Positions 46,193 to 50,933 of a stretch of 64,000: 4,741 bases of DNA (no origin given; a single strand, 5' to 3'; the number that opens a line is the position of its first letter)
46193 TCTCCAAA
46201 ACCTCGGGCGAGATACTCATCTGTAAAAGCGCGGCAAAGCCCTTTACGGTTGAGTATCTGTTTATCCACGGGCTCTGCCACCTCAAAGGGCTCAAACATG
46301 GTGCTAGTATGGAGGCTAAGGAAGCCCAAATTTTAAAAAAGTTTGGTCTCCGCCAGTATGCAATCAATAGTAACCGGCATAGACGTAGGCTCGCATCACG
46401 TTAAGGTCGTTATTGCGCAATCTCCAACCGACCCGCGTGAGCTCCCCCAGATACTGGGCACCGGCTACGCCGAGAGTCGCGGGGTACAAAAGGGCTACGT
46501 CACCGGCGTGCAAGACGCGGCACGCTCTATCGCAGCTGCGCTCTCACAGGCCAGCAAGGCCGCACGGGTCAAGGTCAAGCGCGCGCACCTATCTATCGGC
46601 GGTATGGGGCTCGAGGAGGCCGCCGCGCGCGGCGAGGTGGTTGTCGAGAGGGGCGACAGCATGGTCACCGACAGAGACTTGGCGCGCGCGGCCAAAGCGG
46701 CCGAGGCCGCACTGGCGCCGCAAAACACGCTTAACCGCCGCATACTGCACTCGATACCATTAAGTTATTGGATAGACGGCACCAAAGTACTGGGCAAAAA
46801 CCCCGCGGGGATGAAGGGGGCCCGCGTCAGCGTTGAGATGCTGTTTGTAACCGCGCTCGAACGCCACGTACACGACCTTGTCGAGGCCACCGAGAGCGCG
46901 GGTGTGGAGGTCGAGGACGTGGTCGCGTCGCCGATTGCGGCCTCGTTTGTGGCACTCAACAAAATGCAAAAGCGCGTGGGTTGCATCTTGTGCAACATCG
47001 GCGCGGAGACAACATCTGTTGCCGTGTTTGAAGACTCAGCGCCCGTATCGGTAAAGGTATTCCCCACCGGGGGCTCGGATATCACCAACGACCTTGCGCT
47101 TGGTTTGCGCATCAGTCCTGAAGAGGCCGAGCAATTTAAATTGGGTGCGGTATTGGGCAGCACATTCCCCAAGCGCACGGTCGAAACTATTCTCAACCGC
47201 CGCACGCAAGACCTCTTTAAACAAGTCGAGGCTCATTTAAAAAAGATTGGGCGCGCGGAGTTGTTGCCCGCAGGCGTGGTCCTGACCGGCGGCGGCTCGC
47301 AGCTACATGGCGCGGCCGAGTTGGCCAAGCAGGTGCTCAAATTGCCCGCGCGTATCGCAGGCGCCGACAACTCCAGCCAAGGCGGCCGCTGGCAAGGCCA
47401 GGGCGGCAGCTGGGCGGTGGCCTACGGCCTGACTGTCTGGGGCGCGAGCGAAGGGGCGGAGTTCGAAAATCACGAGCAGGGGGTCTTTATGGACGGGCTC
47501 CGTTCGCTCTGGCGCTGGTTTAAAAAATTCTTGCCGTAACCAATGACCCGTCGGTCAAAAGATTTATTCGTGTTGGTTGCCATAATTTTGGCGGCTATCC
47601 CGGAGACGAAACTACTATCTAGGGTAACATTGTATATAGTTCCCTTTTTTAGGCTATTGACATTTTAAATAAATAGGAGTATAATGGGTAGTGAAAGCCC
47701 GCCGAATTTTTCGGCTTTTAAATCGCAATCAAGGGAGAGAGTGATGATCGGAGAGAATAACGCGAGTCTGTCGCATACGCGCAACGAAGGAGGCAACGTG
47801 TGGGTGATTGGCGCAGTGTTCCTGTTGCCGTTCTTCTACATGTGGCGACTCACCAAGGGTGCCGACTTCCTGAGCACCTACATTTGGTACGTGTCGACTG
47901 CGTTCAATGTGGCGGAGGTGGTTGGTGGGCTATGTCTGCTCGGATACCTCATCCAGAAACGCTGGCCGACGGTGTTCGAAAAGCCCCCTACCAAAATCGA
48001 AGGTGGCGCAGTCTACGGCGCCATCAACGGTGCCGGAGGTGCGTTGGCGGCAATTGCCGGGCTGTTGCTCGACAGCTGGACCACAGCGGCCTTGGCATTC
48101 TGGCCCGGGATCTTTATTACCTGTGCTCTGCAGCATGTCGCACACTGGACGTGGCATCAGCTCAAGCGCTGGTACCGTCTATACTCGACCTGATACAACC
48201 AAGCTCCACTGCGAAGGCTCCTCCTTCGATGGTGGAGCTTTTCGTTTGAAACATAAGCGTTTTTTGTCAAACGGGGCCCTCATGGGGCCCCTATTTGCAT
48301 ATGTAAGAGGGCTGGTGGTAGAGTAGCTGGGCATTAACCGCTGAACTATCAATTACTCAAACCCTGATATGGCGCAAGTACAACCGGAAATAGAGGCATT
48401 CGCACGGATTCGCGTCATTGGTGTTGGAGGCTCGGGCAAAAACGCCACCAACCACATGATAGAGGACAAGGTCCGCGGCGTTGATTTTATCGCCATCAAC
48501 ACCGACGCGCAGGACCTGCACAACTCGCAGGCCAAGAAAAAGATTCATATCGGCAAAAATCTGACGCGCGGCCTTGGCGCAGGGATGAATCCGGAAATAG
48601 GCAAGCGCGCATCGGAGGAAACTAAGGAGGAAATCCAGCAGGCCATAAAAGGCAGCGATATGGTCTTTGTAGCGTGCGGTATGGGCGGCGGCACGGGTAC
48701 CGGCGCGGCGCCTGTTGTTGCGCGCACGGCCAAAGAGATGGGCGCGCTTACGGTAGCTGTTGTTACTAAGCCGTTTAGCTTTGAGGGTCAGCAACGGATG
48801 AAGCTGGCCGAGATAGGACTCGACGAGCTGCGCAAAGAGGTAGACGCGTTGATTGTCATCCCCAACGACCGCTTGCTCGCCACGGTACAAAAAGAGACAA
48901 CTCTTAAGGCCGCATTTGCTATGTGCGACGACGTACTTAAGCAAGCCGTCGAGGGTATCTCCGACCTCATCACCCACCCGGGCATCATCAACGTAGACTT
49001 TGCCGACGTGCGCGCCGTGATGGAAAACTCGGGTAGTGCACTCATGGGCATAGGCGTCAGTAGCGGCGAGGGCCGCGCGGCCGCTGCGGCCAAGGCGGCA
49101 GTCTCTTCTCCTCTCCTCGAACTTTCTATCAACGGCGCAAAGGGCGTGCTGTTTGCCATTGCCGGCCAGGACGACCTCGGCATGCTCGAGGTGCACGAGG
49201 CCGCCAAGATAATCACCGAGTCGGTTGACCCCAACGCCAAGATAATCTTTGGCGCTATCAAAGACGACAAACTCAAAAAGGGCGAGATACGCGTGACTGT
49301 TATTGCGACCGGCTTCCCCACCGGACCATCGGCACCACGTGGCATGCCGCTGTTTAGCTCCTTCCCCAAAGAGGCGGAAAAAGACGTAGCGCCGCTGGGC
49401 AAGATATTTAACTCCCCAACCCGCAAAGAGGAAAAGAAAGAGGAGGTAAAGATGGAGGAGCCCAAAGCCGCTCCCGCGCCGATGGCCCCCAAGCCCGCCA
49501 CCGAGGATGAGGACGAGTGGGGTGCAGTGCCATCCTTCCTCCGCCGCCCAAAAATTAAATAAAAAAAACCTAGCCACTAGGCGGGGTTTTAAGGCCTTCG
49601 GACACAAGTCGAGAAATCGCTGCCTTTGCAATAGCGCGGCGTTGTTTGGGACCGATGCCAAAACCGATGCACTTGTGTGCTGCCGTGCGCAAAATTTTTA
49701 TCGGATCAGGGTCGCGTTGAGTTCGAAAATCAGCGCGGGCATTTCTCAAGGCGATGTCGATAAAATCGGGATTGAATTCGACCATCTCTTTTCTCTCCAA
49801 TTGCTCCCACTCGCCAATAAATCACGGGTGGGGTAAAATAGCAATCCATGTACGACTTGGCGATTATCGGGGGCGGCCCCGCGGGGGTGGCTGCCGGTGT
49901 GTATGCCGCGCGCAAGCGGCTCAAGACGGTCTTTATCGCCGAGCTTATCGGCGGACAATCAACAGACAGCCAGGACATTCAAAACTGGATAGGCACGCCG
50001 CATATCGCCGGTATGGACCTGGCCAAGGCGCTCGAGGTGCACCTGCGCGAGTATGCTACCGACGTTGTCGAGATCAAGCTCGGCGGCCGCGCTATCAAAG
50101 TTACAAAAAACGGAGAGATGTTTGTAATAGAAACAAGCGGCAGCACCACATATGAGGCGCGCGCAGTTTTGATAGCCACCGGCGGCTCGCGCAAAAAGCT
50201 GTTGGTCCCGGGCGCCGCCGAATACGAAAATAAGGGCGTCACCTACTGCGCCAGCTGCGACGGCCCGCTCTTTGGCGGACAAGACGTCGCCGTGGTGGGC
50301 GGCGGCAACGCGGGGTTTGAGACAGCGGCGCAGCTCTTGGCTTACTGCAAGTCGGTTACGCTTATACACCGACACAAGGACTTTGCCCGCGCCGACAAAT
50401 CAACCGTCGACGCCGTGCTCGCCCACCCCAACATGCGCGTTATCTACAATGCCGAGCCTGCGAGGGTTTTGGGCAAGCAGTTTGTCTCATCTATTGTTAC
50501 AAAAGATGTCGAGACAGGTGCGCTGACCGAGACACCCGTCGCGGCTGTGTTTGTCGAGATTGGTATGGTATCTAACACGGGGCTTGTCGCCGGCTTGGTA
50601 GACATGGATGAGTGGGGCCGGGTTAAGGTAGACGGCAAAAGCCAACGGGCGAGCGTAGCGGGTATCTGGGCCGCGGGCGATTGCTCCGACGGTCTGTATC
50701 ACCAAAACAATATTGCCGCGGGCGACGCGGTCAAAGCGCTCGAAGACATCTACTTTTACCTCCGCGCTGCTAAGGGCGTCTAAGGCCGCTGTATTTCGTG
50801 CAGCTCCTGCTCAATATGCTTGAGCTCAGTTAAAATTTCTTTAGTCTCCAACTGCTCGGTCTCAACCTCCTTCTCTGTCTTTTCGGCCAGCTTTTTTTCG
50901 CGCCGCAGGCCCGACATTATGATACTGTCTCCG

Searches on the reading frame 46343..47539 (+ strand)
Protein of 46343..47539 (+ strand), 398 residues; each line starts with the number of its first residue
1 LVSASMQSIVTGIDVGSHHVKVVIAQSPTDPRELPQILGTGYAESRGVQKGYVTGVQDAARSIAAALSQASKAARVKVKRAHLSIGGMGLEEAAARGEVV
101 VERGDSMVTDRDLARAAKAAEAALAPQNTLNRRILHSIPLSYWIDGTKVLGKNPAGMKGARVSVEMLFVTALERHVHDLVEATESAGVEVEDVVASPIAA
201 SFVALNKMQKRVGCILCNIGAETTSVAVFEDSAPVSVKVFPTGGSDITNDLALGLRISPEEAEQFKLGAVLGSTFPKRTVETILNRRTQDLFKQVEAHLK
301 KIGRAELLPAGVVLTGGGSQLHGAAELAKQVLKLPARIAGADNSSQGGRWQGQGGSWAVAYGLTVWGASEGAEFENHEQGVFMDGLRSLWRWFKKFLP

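Call 18: search_protein_families(library=pfam, proteins=[window:46343-47539:+], max_evalue=0.001)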
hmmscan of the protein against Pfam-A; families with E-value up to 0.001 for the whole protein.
window:46343-47539:+ (398 aa): 6 families
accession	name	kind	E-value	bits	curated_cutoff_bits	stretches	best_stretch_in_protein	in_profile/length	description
PF14450.12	FtsA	-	1.4e-23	84.1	31.8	1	216-341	2-112/127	Cell division protein FtsA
PF11104.14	PilM_2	-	3.1e-11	43.3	27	1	163-339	125-305/340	Type IV pilus assembly protein PilM;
PF02491.25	SHS2_FTSA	-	2.5e-10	41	25.4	1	96-170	10-79/79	SHS2 domain inserted in FTSA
PF06723.19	MreB_Mbl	-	8.8e-09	35.1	27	0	169-250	104-183/327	MreB/Mbl protein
PF01869.26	BcrAD_BadFG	-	6.4e-05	23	31.5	0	12-110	2-93/271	BadF/BadG/BcrA/BcrD ATPase family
PF25216.1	Volactin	-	0.00019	21.5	35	1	218-333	172-292/321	Volactin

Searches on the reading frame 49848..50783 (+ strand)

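Call 60: search_protein_families(library=pfam, proteins=[window:49848-50783:+], max_evalue=0.0001)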
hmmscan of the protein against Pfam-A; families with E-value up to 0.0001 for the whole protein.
window:49848-50783:+ (311 aa): 12 families
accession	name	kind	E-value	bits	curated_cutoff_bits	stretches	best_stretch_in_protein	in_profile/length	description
PF07992.20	Pyr_redox_2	-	2.6e-41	142.4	26.1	1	2-287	1-284/291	Pyridine nucleotide-disulphide oxidoreductase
PF13738.12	Pyr_redox_3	-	1.5e-23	83.9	30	1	65-277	86-305/305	Pyridine nucleotide-disulphide oxidoreductase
PF03486.20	HI0933_like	-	1.2e-09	38.4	50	0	146-181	2-37/244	HI0933-like protein Rossmann domain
PF12831.13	FAD_oxidored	-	3.2e-09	37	27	1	3-41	1-41/416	FAD dependent oxidoreductase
PF00070.33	Pyr_redox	-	1.3e-08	35.7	22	1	147-219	2-80/82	Pyridine nucleotide-disulphide oxidoreductase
PF01134.28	GIDA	-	3.4e-08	33.4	22.1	0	146-178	1-34/391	Glucose inhibited division protein A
PF00890.30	FAD_binding_2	-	3.9e-08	33.4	20.4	0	3-31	1-29/414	FAD binding domain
PF01266.30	DAO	-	4.3e-08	33.5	27.9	0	146-196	1-50/353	FAD dependent oxidoreductase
PF01494.25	FAD_binding_3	-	6e-06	26.1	22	0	146-186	3-43/349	FAD binding domain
PF05834.18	Lycopene_cycl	-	3.1e-05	23.7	23.4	0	146-179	1-36/380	Lycopene cyclase protein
PF13450.12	NAD_binding_8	-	4.1e-05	24.2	21.9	0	6-42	1-39/68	NAD(P)-binding Rossmann-like domain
PF13434.12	Lys_Orn_oxgnase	-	5.7e-05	22.9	21.3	0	89-196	129-242/339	L-lysine 6-monooxygenase/L-ornithine 5-monooxygenase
